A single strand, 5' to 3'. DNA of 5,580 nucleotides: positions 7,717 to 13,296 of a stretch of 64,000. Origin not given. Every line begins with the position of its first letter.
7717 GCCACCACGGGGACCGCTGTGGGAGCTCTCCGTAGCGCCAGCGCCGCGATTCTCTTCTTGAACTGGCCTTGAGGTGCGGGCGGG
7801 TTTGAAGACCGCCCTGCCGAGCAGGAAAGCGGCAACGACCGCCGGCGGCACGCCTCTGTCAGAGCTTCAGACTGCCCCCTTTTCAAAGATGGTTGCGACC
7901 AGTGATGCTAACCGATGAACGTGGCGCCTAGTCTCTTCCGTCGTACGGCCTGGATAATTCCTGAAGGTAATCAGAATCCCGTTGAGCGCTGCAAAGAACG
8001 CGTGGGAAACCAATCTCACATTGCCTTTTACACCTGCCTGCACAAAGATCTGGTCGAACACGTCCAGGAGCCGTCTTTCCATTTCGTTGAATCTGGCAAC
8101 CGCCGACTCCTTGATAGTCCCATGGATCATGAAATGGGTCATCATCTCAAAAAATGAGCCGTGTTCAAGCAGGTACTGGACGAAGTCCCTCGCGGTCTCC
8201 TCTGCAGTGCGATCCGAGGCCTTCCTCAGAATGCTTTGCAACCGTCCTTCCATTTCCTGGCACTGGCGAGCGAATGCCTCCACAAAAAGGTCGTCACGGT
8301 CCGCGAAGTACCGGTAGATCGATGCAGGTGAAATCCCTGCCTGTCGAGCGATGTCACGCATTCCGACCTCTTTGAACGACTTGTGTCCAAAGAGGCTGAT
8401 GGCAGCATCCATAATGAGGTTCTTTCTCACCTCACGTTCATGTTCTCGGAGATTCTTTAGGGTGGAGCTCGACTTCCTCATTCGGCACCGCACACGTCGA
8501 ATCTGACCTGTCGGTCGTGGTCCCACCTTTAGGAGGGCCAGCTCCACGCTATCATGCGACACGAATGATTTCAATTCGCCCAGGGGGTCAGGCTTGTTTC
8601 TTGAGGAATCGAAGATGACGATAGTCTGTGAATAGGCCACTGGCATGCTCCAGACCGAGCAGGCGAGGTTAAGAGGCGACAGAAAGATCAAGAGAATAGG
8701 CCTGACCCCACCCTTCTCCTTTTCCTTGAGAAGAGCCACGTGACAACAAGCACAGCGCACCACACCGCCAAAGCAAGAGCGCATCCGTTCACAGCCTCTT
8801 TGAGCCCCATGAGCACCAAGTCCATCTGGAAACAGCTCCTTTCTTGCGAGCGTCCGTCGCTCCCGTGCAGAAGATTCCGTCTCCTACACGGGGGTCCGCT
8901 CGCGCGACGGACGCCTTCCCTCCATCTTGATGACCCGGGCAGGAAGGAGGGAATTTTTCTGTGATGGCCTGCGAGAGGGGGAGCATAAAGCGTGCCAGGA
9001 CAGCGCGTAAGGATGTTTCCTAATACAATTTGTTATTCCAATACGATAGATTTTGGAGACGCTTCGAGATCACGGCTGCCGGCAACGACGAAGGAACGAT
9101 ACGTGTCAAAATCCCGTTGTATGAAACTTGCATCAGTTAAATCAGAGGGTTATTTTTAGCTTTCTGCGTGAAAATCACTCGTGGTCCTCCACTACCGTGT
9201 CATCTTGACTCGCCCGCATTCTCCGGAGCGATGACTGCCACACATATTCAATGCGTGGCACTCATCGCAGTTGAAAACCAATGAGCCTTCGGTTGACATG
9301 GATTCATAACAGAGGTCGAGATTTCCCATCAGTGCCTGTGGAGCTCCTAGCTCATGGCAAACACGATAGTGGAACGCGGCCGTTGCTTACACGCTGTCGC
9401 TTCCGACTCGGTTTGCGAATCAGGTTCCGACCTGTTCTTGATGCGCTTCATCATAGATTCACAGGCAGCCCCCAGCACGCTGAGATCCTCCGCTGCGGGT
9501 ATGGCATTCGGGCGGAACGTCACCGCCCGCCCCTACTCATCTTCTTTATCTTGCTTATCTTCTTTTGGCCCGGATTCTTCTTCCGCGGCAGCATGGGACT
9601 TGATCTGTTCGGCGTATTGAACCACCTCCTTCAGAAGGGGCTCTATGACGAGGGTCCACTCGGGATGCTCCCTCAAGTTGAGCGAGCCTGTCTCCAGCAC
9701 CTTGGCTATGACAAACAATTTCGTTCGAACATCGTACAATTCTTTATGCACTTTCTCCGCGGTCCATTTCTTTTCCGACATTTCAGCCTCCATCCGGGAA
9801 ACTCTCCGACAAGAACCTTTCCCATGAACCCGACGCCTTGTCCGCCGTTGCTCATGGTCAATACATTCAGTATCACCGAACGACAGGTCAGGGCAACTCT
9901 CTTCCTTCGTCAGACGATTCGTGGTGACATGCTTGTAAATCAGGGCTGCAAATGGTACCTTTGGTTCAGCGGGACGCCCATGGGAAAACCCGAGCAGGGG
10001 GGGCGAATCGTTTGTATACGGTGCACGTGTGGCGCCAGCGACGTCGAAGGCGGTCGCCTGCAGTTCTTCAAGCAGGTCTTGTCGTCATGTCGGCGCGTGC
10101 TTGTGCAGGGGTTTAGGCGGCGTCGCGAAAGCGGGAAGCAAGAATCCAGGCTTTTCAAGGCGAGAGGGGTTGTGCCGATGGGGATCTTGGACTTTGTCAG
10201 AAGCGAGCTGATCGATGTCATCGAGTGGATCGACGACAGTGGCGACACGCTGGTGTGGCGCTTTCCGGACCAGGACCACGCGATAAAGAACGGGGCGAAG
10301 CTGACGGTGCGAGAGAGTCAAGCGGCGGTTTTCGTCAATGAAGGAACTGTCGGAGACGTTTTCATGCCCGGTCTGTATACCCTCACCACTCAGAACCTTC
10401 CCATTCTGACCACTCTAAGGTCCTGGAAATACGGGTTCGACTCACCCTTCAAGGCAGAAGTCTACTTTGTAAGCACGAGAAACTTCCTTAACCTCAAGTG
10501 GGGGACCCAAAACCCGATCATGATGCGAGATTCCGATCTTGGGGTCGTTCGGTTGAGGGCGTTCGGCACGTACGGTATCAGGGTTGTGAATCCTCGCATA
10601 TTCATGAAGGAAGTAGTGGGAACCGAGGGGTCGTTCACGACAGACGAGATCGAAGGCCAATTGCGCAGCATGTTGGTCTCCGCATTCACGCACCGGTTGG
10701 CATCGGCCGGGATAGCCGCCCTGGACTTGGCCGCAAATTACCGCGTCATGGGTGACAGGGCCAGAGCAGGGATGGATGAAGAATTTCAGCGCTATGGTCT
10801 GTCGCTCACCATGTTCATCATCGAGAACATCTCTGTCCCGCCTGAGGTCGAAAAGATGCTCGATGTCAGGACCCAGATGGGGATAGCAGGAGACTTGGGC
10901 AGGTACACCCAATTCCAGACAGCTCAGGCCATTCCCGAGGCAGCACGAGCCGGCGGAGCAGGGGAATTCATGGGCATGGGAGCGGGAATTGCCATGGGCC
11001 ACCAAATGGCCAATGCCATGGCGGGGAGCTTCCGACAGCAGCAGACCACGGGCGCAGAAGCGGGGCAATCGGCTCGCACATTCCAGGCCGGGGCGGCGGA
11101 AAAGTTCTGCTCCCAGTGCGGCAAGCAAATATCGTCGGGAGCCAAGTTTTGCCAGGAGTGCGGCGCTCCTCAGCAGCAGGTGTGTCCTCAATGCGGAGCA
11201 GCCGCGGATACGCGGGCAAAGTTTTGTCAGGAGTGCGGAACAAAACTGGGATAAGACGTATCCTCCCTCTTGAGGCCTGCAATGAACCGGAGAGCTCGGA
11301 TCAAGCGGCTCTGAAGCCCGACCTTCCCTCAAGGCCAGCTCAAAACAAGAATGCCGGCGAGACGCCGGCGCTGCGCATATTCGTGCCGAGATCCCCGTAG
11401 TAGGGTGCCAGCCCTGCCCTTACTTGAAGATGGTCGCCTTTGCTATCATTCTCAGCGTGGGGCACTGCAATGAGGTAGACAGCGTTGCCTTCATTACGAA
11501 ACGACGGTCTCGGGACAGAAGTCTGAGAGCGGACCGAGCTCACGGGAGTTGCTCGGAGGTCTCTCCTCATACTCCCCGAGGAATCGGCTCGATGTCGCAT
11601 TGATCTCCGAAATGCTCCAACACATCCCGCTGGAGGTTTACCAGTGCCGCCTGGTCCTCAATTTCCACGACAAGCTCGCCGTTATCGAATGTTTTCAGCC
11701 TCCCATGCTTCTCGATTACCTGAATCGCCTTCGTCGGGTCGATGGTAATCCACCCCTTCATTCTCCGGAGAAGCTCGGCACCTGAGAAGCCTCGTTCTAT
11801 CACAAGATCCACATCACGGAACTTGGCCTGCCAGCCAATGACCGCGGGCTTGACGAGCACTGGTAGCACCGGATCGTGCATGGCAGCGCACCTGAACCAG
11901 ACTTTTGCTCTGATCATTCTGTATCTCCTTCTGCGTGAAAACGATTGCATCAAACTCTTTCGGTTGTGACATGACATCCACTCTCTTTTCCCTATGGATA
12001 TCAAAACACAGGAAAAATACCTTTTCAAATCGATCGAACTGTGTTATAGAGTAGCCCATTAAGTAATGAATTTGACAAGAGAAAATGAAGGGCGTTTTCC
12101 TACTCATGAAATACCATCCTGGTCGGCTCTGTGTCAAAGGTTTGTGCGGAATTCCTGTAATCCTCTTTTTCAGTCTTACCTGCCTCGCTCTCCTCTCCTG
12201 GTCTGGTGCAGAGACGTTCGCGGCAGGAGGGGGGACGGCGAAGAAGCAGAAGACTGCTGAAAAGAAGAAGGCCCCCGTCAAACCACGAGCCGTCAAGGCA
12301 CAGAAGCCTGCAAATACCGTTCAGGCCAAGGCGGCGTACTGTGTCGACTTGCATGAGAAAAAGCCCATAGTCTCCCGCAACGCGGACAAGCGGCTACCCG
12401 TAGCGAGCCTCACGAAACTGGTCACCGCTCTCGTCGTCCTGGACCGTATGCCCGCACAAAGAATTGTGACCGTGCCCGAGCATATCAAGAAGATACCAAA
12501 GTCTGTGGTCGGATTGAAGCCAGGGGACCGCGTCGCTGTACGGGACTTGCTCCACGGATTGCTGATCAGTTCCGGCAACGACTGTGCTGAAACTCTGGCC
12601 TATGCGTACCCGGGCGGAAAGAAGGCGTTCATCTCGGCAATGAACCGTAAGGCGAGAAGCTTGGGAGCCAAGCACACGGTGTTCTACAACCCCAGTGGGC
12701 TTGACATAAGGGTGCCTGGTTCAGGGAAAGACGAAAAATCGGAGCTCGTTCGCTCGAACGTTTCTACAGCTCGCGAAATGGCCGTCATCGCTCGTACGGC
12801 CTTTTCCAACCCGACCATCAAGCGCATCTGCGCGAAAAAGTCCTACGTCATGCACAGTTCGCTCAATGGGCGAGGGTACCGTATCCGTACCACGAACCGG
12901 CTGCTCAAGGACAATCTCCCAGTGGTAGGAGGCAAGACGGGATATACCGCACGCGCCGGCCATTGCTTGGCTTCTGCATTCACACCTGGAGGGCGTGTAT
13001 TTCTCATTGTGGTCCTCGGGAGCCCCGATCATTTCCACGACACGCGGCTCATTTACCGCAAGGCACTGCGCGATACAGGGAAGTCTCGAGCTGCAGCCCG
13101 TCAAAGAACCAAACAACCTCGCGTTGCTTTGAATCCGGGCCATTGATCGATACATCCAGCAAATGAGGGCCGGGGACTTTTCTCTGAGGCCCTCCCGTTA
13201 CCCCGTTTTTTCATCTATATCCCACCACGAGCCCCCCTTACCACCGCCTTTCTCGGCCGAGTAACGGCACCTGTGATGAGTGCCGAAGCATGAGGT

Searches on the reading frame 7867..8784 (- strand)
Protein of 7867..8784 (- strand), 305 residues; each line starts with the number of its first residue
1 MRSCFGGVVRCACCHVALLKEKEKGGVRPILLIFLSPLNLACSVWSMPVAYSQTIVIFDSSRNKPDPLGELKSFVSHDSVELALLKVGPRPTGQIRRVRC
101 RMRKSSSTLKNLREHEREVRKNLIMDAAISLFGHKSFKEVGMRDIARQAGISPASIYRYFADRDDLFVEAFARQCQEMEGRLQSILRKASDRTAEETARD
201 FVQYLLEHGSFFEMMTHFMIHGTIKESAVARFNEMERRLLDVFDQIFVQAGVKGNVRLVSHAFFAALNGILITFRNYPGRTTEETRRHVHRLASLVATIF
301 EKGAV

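Call 47: search_protein_families(library=pfam, proteins=[window:7867-8784:-], max_evalue=0.00001)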
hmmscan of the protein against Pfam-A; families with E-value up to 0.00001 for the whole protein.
window:7867-8784:- (305 aa): 1 family
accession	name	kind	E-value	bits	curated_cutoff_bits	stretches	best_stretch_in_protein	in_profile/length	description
PF00440.29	TetR_N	-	9.5e-16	57.8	24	1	124-169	1-46/47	Bacterial regulatory proteins, tetR family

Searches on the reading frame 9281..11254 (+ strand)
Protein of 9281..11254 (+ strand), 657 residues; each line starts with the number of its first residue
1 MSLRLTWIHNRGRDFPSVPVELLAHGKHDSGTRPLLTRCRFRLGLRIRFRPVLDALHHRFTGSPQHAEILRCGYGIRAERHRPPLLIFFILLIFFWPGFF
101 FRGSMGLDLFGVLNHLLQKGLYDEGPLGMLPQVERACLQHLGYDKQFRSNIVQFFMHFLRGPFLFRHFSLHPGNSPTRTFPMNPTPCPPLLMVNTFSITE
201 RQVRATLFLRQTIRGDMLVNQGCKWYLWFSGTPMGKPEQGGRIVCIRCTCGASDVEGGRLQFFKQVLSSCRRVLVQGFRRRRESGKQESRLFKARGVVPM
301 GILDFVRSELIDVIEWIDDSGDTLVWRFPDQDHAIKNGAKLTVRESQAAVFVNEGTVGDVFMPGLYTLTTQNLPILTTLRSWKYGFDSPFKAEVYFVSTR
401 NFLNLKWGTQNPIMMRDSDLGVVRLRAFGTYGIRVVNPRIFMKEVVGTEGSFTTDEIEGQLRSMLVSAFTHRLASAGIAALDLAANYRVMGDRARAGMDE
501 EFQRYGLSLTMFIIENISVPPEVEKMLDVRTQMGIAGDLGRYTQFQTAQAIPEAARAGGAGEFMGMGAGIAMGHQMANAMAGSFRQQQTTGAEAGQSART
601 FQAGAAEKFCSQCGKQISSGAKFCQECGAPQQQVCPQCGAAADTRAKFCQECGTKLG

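Call 47: search_protein_families(library=pfam, proteins=[window:9281-11254:+], max_evalue=0.00001)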
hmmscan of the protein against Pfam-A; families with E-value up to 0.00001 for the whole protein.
window:9281-11254:+ (657 aa): 6 families
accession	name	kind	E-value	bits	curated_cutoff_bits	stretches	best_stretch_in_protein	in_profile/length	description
PF13421.11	Band_7_1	-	3.8e-91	304.8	24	1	325-535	1-211/211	SPFH domain-Band 7 family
PF13240.11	Zn_Ribbon_1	-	6.7e-13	48.4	25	1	609-630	1-22/23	zinc-ribbon domain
PF01145.31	Band_7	-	3e-12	47.4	23.6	1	342-535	2-163/176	SPFH domain / Band 7 family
PF12773.13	DZR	-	2.3e-11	44.1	27.3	1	610-653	1-45/45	Double zinc ribbon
PF13248.11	Zn_ribbon_3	-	4.3e-11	42.3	27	1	633-656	3-26/26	zinc-ribbon domain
PF24460.1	DUF7575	-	3.1e-06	26.9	28.5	0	632-656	3-27/28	Domain of unknown function (DUF7575)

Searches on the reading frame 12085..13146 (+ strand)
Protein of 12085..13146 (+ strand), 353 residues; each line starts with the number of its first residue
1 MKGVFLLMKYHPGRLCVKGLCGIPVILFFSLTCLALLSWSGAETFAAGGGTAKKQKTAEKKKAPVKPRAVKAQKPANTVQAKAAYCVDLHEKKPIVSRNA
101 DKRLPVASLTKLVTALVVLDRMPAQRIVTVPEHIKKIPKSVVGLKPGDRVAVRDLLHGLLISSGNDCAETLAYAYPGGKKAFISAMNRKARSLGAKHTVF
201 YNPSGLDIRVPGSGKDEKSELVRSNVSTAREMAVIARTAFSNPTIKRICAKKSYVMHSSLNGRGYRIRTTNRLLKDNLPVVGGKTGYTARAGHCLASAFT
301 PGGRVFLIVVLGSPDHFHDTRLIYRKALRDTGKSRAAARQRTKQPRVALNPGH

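Call 47: search_protein_families(library=pfam, proteins=[window:12085-13146:+], max_evalue=0.00001)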
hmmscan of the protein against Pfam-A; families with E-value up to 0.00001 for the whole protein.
window:12085-13146:+ (353 aa): 2 families
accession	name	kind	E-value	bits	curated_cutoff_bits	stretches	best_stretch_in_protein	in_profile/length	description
PF00768.25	Peptidase_S11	-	7.3e-46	157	27.6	1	72-313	5-237/239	D-alanyl-D-alanine carboxypeptidase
PF13354.11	Beta-lactamase2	-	2.8e-08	33.8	22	1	85-311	3-213/214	Beta-lactamase enzyme family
